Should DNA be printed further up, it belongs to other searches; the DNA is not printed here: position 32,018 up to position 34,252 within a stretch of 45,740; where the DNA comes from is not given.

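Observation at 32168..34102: Three-part fusion of an SGNH/GDSL-like domain with a citrate-lyase-ligase (CitC)-type adenylating domain inside a glycan operon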

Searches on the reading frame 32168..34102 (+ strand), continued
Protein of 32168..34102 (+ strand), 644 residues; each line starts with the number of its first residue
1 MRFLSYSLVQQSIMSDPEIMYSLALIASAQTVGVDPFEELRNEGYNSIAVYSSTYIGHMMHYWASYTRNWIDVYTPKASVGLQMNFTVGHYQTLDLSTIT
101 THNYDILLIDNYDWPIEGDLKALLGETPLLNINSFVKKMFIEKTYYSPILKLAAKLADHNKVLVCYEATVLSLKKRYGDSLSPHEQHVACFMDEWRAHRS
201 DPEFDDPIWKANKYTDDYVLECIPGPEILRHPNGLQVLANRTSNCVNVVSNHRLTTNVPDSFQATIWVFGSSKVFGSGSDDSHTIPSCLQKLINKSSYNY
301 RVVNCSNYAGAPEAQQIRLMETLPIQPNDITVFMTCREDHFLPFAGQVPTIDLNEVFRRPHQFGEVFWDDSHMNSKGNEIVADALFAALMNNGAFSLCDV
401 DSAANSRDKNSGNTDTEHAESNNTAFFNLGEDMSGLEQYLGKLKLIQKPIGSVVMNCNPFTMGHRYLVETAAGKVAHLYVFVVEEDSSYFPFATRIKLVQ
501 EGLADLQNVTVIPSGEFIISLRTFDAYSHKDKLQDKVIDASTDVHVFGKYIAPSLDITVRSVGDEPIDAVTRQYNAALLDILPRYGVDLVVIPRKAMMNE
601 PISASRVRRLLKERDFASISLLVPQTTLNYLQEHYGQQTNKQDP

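Call 22: predict_structure(alignment_id=A1)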
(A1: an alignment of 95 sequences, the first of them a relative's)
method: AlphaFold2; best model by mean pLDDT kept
length: 631 residues; sequences in the alignment: 95
mean_pLDDT: 87.0   pTM: 0.86
mean pLDDT of the five models: 87.0, 85.8, 85.5, 84.8, 84.3
residues with pLDDT >= 90: 383; 70-90: 177; 50-70: 38; < 50: 33
segments of 3 or more residues with pLDDT < 50: 70-75, 390-412, 629-631
pLDDT, mean of each block of 10 residues (from residue 1): 81 92 96 94 90 93 70 51 74 90 87 93 92 93 86 71 83 85 82 79 89 86 90 93 93 95 95 98 96 79 92 93 80 89 89 91 95 96 66 47 44 70 92 80 93 98 96 89 97 97 92 89 91 94 95 92 93 94 95 95 97 97 69 42
secondary structure, 60 per line:
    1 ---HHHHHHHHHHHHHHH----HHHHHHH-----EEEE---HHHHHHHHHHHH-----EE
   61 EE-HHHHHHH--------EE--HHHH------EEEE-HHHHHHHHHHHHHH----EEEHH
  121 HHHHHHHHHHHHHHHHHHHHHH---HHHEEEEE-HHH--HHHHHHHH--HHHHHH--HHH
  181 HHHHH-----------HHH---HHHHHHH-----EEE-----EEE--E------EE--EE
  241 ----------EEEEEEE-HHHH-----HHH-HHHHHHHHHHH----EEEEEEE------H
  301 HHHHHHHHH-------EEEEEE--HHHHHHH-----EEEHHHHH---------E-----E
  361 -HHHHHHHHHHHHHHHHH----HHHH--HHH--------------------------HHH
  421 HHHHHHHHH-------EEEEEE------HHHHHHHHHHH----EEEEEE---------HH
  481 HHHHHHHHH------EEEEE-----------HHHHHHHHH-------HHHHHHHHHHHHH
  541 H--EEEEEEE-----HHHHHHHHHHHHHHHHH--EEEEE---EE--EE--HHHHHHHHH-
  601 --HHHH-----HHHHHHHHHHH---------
elements in order: H4-18 H23-29 E35-38 H42-53 E59-62 H64-70 H83-86 E93-96 H98-111 E116-118 H119-142 E149-153 H160-167 H170-175 H178-185 H203-209 E215-217 E223-225 E251-257 H259-262 H272-282 E287-293 H300-309 E317-322 H325-331 E337-339 H340-344 H362-378 H383-386 H418-429 E437-442 H449-459 E464-469 H479-489 E496-500 H512-520 H528-541 E544-550 H556-572 E575-579 H591-599 H603-606 H612-622

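Call 25: fold_search(model_id=the predicted structure, library=pdb)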
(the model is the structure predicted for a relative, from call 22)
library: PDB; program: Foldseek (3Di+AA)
matches with E <= 10: 1134; with E <= 0.001: 125
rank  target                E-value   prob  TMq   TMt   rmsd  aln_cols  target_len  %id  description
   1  4nat_B                1.2e-06  1.00  0.22  0.83   3.5       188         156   15  Inhibitors of 4-Phosphopanthetheine Adenylyltransferase (released 2014-03-12)
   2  5o08_C                1.9e-06  1.00  0.21  0.73   3.9       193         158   18  Crystal structure of Phosphopantetheine adenylyltransferase from Mycobacterium abcessus in complex with Dephospho-coen (released 2017-06-28)
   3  1od6                  2.0e-06  1.00  0.22  0.80   3.7       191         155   18  The Crystal Structure of Phosphopantetheine adenylyltransferase from Thermus Thermophilus in complex with 4'-phosphopant (released 2003-03-13)
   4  6cck_B                3.1e-06  1.00  0.21  0.76   4.5       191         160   17  Crystal structure of E.coli Phosphopantetheine Adenylyltransferase (PPAT/CoaD) in complex with (R)-3-(3-chlorophenyl)- (released 2018-03-14)
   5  5ts2_A                3.3e-06  1.00  0.22  0.78   4.6       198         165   16  Crystal structure of a phosphopantetheine adenylyltransferase (CoaD, PPAT) from Pseudomonas aeruginosa bound to dephos (released 2016-11-09)
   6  5o08_A                4.1e-06  1.00  0.20  0.72   6.2       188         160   18  Crystal structure of Phosphopantetheine adenylyltransferase from Mycobacterium abcessus in complex with Dephospho-coen (released 2017-06-28)
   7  6g6v                  4.4e-06  1.00  0.22  0.83   3.0       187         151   16  Phosphopantetheine adenylyltransferase from Mycobacterium tuberculosis in complex with 4-(2-carboxybenzoyl)-2-nitrobenzo (released 2019-04-10)
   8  6b7d_A                4.4e-06  1.00  0.22  0.78   3.6       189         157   16  Crystal structure of E.coli Phosphopantetheine Adenylyltransferase (PPAT/CoaD) in complex with 3-(4-chlorophenyl)-6-me (released 2017-12-27)
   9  3f3m                  4.6e-06  1.00  0.22  0.81   3.4       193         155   16  Six Crystal Structures of Two Phosphopantetheine Adenylyltransferases Reveal an Alternative Ligand Binding Mode and an A (released 2009-10-20)
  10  5ts2_D                4.6e-06  1.00  0.22  0.80   3.2       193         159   16  Crystal structure of a phosphopantetheine adenylyltransferase (CoaD, PPAT) from Pseudomonas aeruginosa bound to dephos (released 2016-11-09)
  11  9iyg_B                4.6e-06  1.00  0.21  0.68   9.1       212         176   13  Structure of Phosphopantetheine adenylyltransferase (PPAT) from Enterobacter spp. with the 17-mer expression tag bound (released 2024-08-21)
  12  1tfu                  4.9e-06  1.00  0.22  0.81   2.9       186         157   17  phosphopantetheine adenylyltransferase from Mycobacterium tuberculosis (released 2004-09-14)
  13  6qmi                  4.9e-06  1.00  0.21  0.80   3.1       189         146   20  Phosphopantetheine adenylyltransferase from Mycobacterium tuberculosis in complex with 3-(1H-indol-1-yl)propanoic acid a (released 2020-02-26)
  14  5ts2_F                5.5e-06  1.00  0.23  0.81   3.0       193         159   17  Crystal structure of a phosphopantetheine adenylyltransferase (CoaD, PPAT) from Pseudomonas aeruginosa bound to dephos (released 2016-11-09)
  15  4f3r_B                5.5e-06  1.00  0.22  0.83   3.4       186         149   16  Structure of phosphopantetheine adenylyltransferase (CBU_0288) from Coxiella burnetii (released 2012-07-04)
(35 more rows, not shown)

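Call 27: search_solved_structures(query=A1, max_evalue=10, show_alignments=0)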
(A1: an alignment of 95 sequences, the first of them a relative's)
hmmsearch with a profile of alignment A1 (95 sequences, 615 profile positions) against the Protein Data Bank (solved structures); distinct sequences matched with E-value up to 10: 45.
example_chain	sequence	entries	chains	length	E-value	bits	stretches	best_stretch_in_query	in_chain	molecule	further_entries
3gmi_A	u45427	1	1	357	1.5e-05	27.5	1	572-609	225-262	UPF0348 protein MJ0951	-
3f3m_A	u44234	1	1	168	4.9e-05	25.8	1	431-484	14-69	Phosphopantetheine adenylyltransferase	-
4nah_A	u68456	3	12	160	6e-05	25.5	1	431-484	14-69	Phosphopantetheine adenylyltransferase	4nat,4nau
3x1j_A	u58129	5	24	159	8.5e-05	25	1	431-484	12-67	Phosphopantetheine adenylyltransferase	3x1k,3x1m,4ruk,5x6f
5ts2_A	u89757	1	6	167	9.5e-05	24.9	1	431-484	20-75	Phosphopantetheine adenylyltransferase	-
5o06_A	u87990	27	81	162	0.00023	23.6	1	431-483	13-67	Phosphopantetheine adenylyltransferase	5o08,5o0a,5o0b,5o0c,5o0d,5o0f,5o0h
5y0r_A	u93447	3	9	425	0.00096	21.5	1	559-609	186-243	TmTmcAL(SeMet) | Thermotoga maritima TmcAL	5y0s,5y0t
1vlh_A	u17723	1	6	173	0.0016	20.8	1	431-483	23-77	Phosphopantetheine adenylyltransferase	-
1o6b_A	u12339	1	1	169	0.0023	20.3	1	431-487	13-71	Phosphopantetheine adenylyltransferase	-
4r0n_A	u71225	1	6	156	0.0034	19.7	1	431-483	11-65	Phosphopantetheine adenylyltransferase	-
1tfu_A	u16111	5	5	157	0.0034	19.7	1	431-483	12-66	Phosphopantetheine adenylyltransferase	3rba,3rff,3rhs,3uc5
9otv_A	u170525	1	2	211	0.0034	19.7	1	241-287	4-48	Lysophospholipase L1-like esterase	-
3lcj_A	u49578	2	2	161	0.0036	19.6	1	431-483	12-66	Phosphopantetheine adenylyltransferase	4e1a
6g6v_A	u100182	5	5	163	0.0037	19.6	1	431-483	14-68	Phosphopantetheine adenylyltransferase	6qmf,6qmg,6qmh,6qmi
3nba_A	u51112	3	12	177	0.0042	19.4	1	431-483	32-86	Phosphopantetheine adenylyltransferase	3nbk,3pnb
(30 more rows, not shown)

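Call 32: find_encoding_contigs(protein=P0003, flank=10000, max_places=2)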
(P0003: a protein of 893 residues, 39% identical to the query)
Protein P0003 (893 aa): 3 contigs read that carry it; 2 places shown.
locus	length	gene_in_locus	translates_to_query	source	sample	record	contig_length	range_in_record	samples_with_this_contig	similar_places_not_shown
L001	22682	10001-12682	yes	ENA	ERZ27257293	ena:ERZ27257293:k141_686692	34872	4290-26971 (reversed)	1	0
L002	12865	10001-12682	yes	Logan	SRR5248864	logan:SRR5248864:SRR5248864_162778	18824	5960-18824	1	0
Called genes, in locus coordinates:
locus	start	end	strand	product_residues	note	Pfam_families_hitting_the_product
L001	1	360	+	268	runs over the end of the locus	PF01061:ABC2_membrane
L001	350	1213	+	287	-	PF00005:ABC_tran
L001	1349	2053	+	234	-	PF01128:IspD, PF12804:NTP_transf_3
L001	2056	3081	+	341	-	PF08240:ADH_N, PF16912:Glu_dehyd_C (weak), PF00107:ADH_zinc_N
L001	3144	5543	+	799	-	PF04464:Glyphos_transf, PF00535:Glycos_transf_2, PF10111:Glyco_tranf_2_2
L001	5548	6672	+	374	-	PF04464:Glyphos_transf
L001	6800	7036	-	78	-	PF01402:RHH_1 (weak), PF19807:DUF6290 (weak)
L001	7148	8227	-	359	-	PF00535:Glycos_transf_2, PF10111:Glyco_tranf_2_2, PF13641:Glyco_tranf_2_3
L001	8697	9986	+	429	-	PF01210:NAD_Gly3P_dh_N (weak), PF03721:UDPG_MGDP_dh_N, PF00984:UDPG_MGDP_dh, PF03720:UDPG_MGDP_dh_C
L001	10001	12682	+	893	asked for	PF08218:Citrate_ly_lig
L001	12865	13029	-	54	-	PF13333:rve_2 (weak)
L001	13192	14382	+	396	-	PF00872:Transposase_mut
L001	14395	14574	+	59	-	PF13333:rve_2 (weak)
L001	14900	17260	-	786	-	PF16889:Hepar_II_III_N, PF07940:Hepar_II_III_C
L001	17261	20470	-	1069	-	PF00535:Glycos_transf_2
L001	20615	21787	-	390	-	PF02350:Epimerase_2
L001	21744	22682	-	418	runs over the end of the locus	PF01210:NAD_Gly3P_dh_N (faint), PF03446:NAD_binding_2 (faint), PF03721:UDPG_MGDP_dh_N, PF00984:UDPG_MGDP_dh, PF03720:UDPG_MGDP_dh_C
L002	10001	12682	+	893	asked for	PF08218:Citrate_ly_lig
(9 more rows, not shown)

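Call 34: find_encoding_contigs(protein=P0075, flank=10000, max_places=1)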
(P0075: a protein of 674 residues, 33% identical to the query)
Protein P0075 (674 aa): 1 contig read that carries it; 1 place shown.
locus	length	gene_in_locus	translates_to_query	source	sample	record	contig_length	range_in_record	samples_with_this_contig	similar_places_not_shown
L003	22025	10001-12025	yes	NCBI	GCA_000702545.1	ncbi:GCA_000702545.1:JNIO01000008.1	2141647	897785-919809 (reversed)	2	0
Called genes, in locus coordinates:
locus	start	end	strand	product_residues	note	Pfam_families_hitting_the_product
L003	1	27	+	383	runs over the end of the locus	-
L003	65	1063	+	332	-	PF00106:adh_short (weak), PF01073:3Beta_HSD, PF01370:Epimerase, PF02719:Polysacc_synt_2, PF04321:RmlD_sub_bind, PF07993:NAD_binding_4, PF13460:NAD_binding_10, PF16363:GDP_Man_Dehyd, +1 more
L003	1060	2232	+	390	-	PF01041:DegT_DnrJ_EryC1, PF00155:Aminotran_1_2 (weak)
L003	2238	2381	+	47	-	PF17836:PglD_N (weak)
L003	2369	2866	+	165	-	PF25087:GMPPB_C (weak), PF25084:LbH_EIF2B (weak), PF00132:Hexapep (weak), PF14602:Hexapep_2 (weak)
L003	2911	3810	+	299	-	PF00551:Formyl_trans_N, PF02911:Formyl_trans_C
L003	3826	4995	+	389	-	PF02350:Epimerase_2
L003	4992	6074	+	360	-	PF03102:NeuB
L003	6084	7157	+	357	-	PF00571:CBS (weak), PF00483:NTP_transferase, PF12804:NTP_transf_3 (weak)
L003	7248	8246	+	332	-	PF01408:GFO_IDH_MocA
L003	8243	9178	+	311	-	PF01408:GFO_IDH_MocA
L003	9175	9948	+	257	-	PF02348:CTP_transf_3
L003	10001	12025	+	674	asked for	PF08218:Citrate_ly_lig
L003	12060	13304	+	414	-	-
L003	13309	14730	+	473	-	PF07922:Glyco_transf_52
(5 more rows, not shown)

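Call 35: find_encoding_contigs(protein=P0008, flank=10000, max_places=1)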
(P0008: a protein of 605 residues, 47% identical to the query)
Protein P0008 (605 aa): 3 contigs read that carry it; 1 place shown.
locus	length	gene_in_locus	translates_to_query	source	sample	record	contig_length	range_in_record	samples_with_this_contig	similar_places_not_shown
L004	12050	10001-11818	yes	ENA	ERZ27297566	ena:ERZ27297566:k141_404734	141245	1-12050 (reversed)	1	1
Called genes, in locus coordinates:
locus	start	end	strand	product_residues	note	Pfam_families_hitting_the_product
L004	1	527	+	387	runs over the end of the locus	PF13477:Glyco_trans_4_2, PF13439:Glyco_transf_4, PF13579:Glyco_trans_4_4, PF20706:GT4-conflict, PF00534:Glycos_transf_1, PF13692:Glyco_trans_1_4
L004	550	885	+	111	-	PF12844:HTH_19, PF13560:HTH_31, PF01381:HTH_3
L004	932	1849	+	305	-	PF00535:Glycos_transf_2, PF10111:Glyco_tranf_2_2 (faint), PF13641:Glyco_tranf_2_3 (faint)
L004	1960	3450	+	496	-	-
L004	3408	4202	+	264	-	PF01061:ABC2_membrane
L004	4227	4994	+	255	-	PF00005:ABC_tran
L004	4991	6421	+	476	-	PF17994:Glft2_N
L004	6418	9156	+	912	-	PF04230:PS_pyruv_trans, PF02776:TPP_enzyme_N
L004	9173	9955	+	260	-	PF00106:adh_short, PF08659:KR, PF13561:adh_short_C2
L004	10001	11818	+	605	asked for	PF05636:HIGH_NTase1 (faint), PF08218:Citrate_ly_lig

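Call 36: find_encoding_contigs(protein=P0050, flank=10000, max_places=1)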
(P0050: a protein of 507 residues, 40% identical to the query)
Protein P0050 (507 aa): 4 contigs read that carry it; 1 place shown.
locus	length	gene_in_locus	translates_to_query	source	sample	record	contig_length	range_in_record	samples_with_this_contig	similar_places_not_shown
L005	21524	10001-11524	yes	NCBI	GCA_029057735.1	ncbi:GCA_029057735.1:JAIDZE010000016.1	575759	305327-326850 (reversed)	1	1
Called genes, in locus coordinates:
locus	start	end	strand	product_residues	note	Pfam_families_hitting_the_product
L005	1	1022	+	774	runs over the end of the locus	PF00702:Hydrolase, PF13419:HAD_2 (weak)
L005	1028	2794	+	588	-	PF17836:PglD_N (weak), PF22674:C2185-like_N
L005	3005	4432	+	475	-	PF02350:Epimerase_2 (faint)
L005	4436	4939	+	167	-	PF22674:C2185-like_N (weak)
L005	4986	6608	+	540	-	PF02348:CTP_transf_3, PF04101:Glyco_tran_28_C (weak)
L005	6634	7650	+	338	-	PF03102:NeuB, PF04101:Glyco_tran_28_C (weak)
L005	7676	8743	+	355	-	PF03102:NeuB, PF08666:SAF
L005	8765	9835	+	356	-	PF04230:PS_pyruv_trans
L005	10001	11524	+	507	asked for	PF01467:CTP_transf_like (faint), PF05636:HIGH_NTase1 (faint), PF08218:Citrate_ly_lig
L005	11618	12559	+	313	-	PF04607:RelA_SpoT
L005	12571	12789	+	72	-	-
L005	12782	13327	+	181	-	-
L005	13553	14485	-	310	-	-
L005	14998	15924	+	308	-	PF21360:PylC-like_N, PF02655:ATP-grasp_3, PF02786:CPSase_L_D2 (weak), PF13535:ATP-grasp_4, PF15632:ATPgrasp_Ter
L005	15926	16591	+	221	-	PF00702:Hydrolase, PF12710:HAD (weak), PF13419:HAD_2, PF13242:Hydrolase_like (faint)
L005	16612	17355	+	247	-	PF02348:CTP_transf_3, PF12804:NTP_transf_3 (weak)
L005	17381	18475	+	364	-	PF03102:NeuB, PF08666:SAF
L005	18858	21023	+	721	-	-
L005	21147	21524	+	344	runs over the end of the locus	PF00534:Glycos_transf_1 (weak), PF04101:Glyco_tran_28_C (weak), PF13692:Glyco_trans_1_4 (weak), PF04007:DUF354 (weak)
